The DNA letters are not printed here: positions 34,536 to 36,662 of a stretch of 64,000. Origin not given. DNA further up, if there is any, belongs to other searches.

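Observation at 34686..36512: Unusual secreted fusion of an Endonuclease I (EndA/Vvn) domain with a GH53 galactanase-like domain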

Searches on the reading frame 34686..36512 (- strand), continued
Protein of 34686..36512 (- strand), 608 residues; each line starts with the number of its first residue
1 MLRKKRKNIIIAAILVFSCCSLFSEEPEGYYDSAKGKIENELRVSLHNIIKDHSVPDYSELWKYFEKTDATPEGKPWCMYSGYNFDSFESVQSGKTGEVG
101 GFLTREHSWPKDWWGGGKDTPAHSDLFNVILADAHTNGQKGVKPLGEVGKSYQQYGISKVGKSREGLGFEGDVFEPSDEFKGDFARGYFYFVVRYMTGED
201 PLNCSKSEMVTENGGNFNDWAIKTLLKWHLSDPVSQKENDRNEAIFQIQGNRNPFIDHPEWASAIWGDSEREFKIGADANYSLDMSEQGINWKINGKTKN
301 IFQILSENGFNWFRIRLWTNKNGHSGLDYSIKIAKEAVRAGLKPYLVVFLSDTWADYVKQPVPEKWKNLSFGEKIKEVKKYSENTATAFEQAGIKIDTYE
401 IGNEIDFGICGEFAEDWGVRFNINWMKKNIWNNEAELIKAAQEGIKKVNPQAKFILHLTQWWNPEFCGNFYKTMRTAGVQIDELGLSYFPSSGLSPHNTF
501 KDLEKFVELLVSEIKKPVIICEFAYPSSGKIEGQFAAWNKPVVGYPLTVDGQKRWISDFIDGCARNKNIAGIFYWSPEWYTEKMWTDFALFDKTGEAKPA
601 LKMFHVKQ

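Call 20: find_encoding_contigs(protein=P0010, flank=8000, max_places=2)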
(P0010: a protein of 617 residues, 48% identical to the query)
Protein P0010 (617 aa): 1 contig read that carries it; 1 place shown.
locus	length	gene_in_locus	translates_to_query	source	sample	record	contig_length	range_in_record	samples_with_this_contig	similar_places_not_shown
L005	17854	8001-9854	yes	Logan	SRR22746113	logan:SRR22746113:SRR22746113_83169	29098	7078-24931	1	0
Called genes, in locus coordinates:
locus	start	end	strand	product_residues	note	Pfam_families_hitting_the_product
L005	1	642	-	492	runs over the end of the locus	PF06863:DUF1254, PF06742:DUF1214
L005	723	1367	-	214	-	-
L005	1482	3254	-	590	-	PF00884:Sulfatase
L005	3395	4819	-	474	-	PF06863:DUF1254, PF06742:DUF1214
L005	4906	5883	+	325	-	PF12833:HTH_18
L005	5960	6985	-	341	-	PF03781:FGE-sulfatase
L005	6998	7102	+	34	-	-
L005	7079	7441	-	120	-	-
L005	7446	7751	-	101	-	-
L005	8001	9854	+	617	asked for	PF04231:Endonuclease_1, PF07745:Glyco_hydro_53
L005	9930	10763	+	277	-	PF00106:adh_short, PF08659:KR, PF13561:adh_short_C2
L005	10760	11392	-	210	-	-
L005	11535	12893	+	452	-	PF00232:Glyco_hydro_1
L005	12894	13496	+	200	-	PF04403:PqiA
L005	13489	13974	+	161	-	PF04403:PqiA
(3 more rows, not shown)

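Call 34: predict_structure(alignment_id=A1)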
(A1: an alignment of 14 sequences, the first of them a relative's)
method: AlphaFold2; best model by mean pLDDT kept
length: 608 residues; sequences in the alignment: 14
mean_pLDDT: 72.7   pTM: 0.59
mean pLDDT of the five models: 72.7, 71.9, 70.0, 69.6, 66.9
residues with pLDDT >= 90: 177; 70-90: 209; 50-70: 89; < 50: 133
segments of 3 or more residues with pLDDT < 50: 1-8, 10-25, 74-170
pLDDT, mean of each block of 10 residues (from residue 1): 45 42 53 85 87 57 53 44 35 35 34 35 30 30 35 34 44 51 71 70 55 70 77 67 66 80 74 86 88 91 93 93 89 96 94 69 92 97 98 94 84 81 91 96 94 87 86 88 88 79 87 81 88 77 90 94 88 78 74 90 75
secondary structure, 60 per line:
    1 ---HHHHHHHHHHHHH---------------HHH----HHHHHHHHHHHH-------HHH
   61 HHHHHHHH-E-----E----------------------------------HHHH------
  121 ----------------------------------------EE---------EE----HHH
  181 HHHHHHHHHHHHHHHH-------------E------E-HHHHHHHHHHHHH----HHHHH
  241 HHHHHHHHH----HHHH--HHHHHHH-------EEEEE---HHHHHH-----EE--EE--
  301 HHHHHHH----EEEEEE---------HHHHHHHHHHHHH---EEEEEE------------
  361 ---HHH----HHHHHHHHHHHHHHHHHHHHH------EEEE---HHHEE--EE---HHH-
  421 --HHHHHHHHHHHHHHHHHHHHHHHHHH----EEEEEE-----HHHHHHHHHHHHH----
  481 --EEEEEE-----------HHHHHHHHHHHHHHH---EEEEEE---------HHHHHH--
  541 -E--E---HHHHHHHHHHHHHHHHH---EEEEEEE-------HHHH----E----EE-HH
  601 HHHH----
elements in order: H4-16 H39-50 H58-68 H111-114 H178-196 H219-231 H236-249 H254-257 H260-266 E274-278 H282-287 H301-307 E312-317 H327-339 E343-348 H371-391 E398-401 H423-448 E453-458 H464-476 E483-488 H500-514 E518-523 H533-538 H549-565 E569-575 H583-586 H599-604

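Call 44: predict_structure(alignment_id=A3)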
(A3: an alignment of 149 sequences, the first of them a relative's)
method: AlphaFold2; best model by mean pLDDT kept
length: 608 residues; sequences in the alignment: 149
mean_pLDDT: 94.2   pTM: 0.76
mean pLDDT of the five models: 94.2, 94.1, 93.6, 93.4, 93.2
residues with pLDDT >= 90: 542; 70-90: 50; 50-70: 11; < 50: 5
segments of 3 or more residues with pLDDT < 50: none
pLDDT, mean of each block of 10 residues (from residue 1): 69 73 80 92 97 97 97 94 92 85 94 93 97 92 96 96 96 97 98 97 97 94 96 95 98 98 83 94 97 98 98 98 97 98 98 92 97 98 98 98 96 94 97 98 98 97 96 98 94 88 96 96 96 92 96 97 94 97 94 98 81
secondary structure, 60 per line:
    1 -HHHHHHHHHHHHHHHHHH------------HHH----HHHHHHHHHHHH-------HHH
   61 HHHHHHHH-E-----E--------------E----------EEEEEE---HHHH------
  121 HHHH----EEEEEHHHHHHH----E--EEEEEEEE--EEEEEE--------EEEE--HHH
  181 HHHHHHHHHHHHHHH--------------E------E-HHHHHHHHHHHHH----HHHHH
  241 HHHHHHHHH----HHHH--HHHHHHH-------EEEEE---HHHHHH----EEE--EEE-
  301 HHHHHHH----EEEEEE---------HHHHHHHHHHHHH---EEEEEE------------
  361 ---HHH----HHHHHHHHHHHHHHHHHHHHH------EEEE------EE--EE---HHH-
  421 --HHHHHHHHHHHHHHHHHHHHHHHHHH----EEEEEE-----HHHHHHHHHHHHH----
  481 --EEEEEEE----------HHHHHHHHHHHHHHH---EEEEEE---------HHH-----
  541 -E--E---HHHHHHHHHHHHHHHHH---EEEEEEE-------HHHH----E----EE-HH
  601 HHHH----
elements in order: H2-19 H39-50 H58-68 E102-107 H111-114 H121-124 E129-133 H134-140 E148-155 E158-163 E172-175 H178-195 H219-231 H236-249 H254-257 H260-266 E274-278 H282-287 E292-294 E297-299 H301-307 E312-317 H327-339 E343-348 H371-391 E398-401 H423-448 E453-458 H464-476 E483-489 H500-514 E518-523 H549-565 E569-575 H583-586 H599-604

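Call 45: search_protein_representatives(protein=P0001)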
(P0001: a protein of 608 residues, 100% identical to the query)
Query: 608 residues. Proteins with E-value up to 0.001 (for the whole library): 12600; up to 1e-10: 7329; up to 1e-30: 1541. The best 150 are listed.
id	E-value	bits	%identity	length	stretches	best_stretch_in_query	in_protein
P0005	2.0e-214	730.0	51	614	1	7-604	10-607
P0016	1.6e-123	429.6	55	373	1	270-604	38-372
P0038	1.8e-105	370.1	49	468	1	268-602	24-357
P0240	4.8e-105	368.6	48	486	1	271-605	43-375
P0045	2.2e-103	363.1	52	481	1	30-351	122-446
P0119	5.4e-97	342.0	45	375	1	270-604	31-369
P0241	7.6e-97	341.5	44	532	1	267-602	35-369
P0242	6.2e-92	325.3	44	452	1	266-605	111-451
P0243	1.9e-91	323.7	45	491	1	271-605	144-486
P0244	2.9e-89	316.5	45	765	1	271-605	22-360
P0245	3.7e-83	296.3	53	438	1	12-268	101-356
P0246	2.0e-82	293.9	45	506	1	271-604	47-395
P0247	2.4e-81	290.3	50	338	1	17-268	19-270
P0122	1.9e-79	284.0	54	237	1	45-269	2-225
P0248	4.3e-77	276.3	38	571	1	267-602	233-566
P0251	6.2e-74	265.8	35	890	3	17-269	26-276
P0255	4.2e-72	259.8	38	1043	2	8-270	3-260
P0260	6.0e-70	252.7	38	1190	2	26-278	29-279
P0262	4.4e-68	246.5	36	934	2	14-269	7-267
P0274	1.4e-59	218.4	40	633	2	28-270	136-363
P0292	5.1e-57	209.9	36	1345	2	9-268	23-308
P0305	8.3e-56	205.9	35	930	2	26-272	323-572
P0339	8.8e-54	199.2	34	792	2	10-268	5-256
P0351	2.6e-53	197.7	37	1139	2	30-277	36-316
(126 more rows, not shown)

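Call 48: search_protein_families(library=pfam, proteins=[P0251, P0255, P0260, P0262, P0274, P0292, P0305, P0339, P0351, P0045], max_evalue=0.00001)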
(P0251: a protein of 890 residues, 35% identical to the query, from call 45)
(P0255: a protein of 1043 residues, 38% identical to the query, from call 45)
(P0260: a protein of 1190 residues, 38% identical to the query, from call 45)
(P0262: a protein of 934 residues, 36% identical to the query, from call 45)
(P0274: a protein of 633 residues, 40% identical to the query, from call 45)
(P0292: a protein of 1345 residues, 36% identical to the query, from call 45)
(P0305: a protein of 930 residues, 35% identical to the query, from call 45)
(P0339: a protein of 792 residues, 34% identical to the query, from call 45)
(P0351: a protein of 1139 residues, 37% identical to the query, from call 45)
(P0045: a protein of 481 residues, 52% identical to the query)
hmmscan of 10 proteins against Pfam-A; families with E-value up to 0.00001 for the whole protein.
P0251 (890 aa): 2 families
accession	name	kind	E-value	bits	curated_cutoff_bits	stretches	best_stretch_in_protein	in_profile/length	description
PF04231.19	Endonuclease_1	-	1.6e-104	349.3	25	3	317-533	5-235/235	Endonuclease I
PF18962.6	Por_Secre_tail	-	2.3e-07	31.4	27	1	820-881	1-65/75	Secretion system C-terminal sorting domain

P0255 (1043 aa): 1 family
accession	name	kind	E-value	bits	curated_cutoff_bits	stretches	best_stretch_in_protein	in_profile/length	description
PF04231.19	Endonuclease_1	-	2.2e-85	286.6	25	2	38-247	4-232/235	Endonuclease I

P0260 (1190 aa): 1 family
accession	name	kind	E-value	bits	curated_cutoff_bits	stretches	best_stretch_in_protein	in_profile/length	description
PF04231.19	Endonuclease_1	-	1.6e-89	300.2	25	2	44-259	4-234/235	Endonuclease I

P0262 (934 aa): 1 family
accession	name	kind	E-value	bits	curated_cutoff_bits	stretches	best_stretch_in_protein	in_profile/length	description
PF04231.19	Endonuclease_1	-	1.2e-78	264.5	25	2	36-258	4-235/235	Endonuclease I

P0274 (633 aa): 2 families
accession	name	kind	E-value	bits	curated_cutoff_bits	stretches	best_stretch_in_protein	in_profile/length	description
PF04231.19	Endonuclease_1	-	5.5e-89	298.4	25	2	421-625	4-235/235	Endonuclease I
PF20578.4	aBig_2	-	7.5e-17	61.4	27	1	52-120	19-88/89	Atrophied bacterial Ig domain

P0292 (1345 aa): 1 family
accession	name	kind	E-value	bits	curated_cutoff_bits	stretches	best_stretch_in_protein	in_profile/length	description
PF04231.19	Endonuclease_1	-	2.3e-93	312.7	25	2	66-299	16-234/235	Endonuclease I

P0305 (930 aa): 1 family
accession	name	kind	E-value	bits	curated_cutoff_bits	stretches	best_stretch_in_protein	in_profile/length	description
PF04231.19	Endonuclease_1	-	7.1e-94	314.4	25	2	43-274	4-235/235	Endonuclease I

P0339 (792 aa): 3 families
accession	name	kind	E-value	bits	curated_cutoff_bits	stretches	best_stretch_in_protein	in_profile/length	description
PF04231.19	Endonuclease_1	-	2e-87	293.3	25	2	33-248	2-235/235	Endonuclease I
PF00932.25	LTD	-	1.2e-08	35.7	34.3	1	547-651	7-106/109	Lamin Tail Domain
PF18962.6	Por_Secre_tail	-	7.1e-06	26.7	27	0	727-788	7-72/75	Secretion system C-terminal sorting domain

P0351 (1139 aa): 1 family
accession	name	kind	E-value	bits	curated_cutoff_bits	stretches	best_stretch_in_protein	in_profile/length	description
PF04231.19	Endonuclease_1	-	8.8e-96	320.6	25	2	63-298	16-234/235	Endonuclease I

P0045 (481 aa): 1 family
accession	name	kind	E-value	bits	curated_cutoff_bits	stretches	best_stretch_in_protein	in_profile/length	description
PF04231.19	Endonuclease_1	-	4.5e-49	167.8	25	1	133-351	4-235/235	Endonuclease I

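Call 49: fold_search(model_id=the predicted structure, library=pdb)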
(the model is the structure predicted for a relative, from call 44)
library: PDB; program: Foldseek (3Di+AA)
matches with E <= 10: 1760; with E <= 0.001: 344
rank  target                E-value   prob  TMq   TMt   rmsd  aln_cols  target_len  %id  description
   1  7osk_A                5.9e-24  1.00  0.48  0.79   3.5       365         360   27  Ignisphaera aggregans GH53 catalytic domain (released 2021-09-29)
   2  1hjs_A                2.9e-23  1.00  0.48  0.85   3.4       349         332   26  Structure of two fungal beta-1,4-galactanases: searching for the basis for temperature and pH optimum. (released 2003-06-02)
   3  1hjq                  2.9e-23  1.00  0.47  0.84   3.6       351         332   28  Structure of two fungal beta-1,4-galactanases: searching for the basis for temperature and pH optimum. (released 2003-07-25)
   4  2gft_A                6.0e-23  1.00  0.47  0.72   3.4       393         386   24  Crystal structure of the E263A nucleophile mutant of Bacillus licheniformis endo-beta-1,4-galactanase in complex with  (released 2006-06-13)
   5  2gft_B                7.0e-23  1.00  0.47  0.72   3.4       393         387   24  Crystal structure of the E263A nucleophile mutant of Bacillus licheniformis endo-beta-1,4-galactanase in complex with  (released 2006-06-13)
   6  1ur0_B                7.7e-23  1.00  0.46  0.72   3.7       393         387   24  The structure of endo-beta-1,4-galactanase from Bacillus licheniformis in complex with two oligosaccharide products. (released 2004-10-20)
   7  1ur0_A                1.4e-22  1.00  0.47  0.72   3.7       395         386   24  The structure of endo-beta-1,4-galactanase from Bacillus licheniformis in complex with two oligosaccharide products. (released 2004-10-20)
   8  9fli_A                1.8e-22  1.00  0.48  0.74   3.1       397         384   25  The structure of GanA, the extracellular galactanase of G.proteiniphilus T-6 (released 2025-06-18)
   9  1fhl                  2.7e-22  1.00  0.48  0.86   2.8       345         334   26  CRYSTAL STRUCTURE OF BETA-1,4-GALACTANASE FROM ASPERGILLUS ACULEATUS AT 293K (released 2003-06-03)
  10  4bf7                  6.3e-21  1.00  0.47  0.83   3.6       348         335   25  Emericilla nidulans endo-beta-1,4-galactanase (released 2013-08-07)
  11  6gp5_B                6.7e-20  1.00  0.45  0.86   3.0       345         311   23  Beta-1,4-galactanase from Bacteroides thetaiotaomicron (released 2018-12-26)
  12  6gp5_A                1.1e-19  1.00  0.46  0.86   2.5       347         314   23  Beta-1,4-galactanase from Bacteroides thetaiotaomicron (released 2018-12-26)
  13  6gpa_B                2.8e-19  1.00  0.45  0.87   2.7       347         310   23  Beta-1,4-galactanase from Bacteroides thetaiotaomicron with galactose (released 2018-12-26)
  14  8b73_A                1.5e-09  1.00  0.40  0.57   5.9       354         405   15  Acetivibrio clariflavus beta-1,4-xylanase of Glycoside Hydrolase Family 10 (AcXyn10A). (released 2022-10-19)
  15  5ay7_A                1.8e-09  1.00  0.38  0.68   6.5       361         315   16  A psychrophilic glycoside hydrolase family 10 endo-beta-1,4-xylanase (released 2016-02-24)
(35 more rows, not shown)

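Call 57: find_encoding_contigs(protein=P0009, flank=8000, max_places=2)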
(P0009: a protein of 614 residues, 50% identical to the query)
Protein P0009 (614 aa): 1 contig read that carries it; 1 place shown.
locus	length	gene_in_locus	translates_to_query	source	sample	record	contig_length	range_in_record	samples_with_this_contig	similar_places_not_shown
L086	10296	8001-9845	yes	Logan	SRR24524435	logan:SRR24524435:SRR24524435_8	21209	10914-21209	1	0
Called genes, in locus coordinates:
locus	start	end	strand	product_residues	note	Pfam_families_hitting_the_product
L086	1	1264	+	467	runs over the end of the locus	PF01966:HD (weak), PF19276:HD_assoc_2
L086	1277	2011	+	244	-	-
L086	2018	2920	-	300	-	-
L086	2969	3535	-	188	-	PF05685:Uma2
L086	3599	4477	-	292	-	-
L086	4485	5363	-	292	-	PF00135:COesterase, PF20434:BD-FAE, PF07859:Abhydrolase_3, PF01738:DLH (faint), PF12146:Hydrolase_4 (faint), PF00326:Peptidase_S9, PF08386:Abhydrolase_4 (faint)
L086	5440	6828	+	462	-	PF00884:Sulfatase, PF01663:Phosphodiest (faint), PF16347:SGSH_C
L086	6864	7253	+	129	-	PF01042:Ribonuc_L-PSP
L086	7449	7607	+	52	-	-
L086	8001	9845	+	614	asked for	PF04231:Endonuclease_1, PF07745:Glyco_hydro_53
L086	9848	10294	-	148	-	?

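Call 58: find_encoding_contigs(protein=P0003, flank=8000, max_places=2)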
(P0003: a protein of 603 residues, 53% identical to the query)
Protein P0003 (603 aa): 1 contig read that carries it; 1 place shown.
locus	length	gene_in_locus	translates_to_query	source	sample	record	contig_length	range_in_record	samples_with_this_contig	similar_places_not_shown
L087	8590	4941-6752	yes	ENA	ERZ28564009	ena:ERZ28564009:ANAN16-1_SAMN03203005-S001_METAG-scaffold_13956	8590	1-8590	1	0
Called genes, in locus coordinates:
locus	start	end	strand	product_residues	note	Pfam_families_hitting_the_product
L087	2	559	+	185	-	?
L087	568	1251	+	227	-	-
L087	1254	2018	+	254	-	-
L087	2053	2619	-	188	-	PF13580:SIS_2, PF01380:SIS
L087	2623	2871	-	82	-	PF02637:GatB_Yqey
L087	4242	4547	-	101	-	PF01740:STAS, PF13466:STAS_2 (weak)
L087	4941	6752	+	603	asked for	PF04231:Endonuclease_1, PF07745:Glyco_hydro_53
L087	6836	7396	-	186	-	PF09835:DUF2062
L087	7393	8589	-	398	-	?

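Call 61: find_encoding_contigs(protein=P0015, flank=6000, max_places=2)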
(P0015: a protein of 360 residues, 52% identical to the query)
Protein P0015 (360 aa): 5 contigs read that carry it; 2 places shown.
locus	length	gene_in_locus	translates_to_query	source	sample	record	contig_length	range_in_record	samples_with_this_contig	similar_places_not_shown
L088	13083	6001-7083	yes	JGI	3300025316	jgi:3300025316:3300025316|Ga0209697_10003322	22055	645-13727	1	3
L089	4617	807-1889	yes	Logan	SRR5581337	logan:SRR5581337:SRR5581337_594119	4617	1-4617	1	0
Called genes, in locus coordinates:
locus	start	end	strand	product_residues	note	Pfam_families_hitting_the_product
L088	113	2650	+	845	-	PF01547:SBP_bac_1, PF13416:SBP_bac_8, PF00528:BPD_transp_1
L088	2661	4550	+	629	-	PF00528:BPD_transp_1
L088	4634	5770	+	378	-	PF03215:Rad17 (weak), PF00005:ABC_tran, PF13304:AAA_21 (faint), PF17912:OB_MalK, PF08402:TOBE_2 (faint)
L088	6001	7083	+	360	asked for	PF07745:Glyco_hydro_53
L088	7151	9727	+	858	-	-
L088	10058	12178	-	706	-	PF01436:NHL (faint)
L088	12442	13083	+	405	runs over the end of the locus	-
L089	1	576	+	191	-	?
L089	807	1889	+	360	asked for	PF07745:Glyco_hydro_53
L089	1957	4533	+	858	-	-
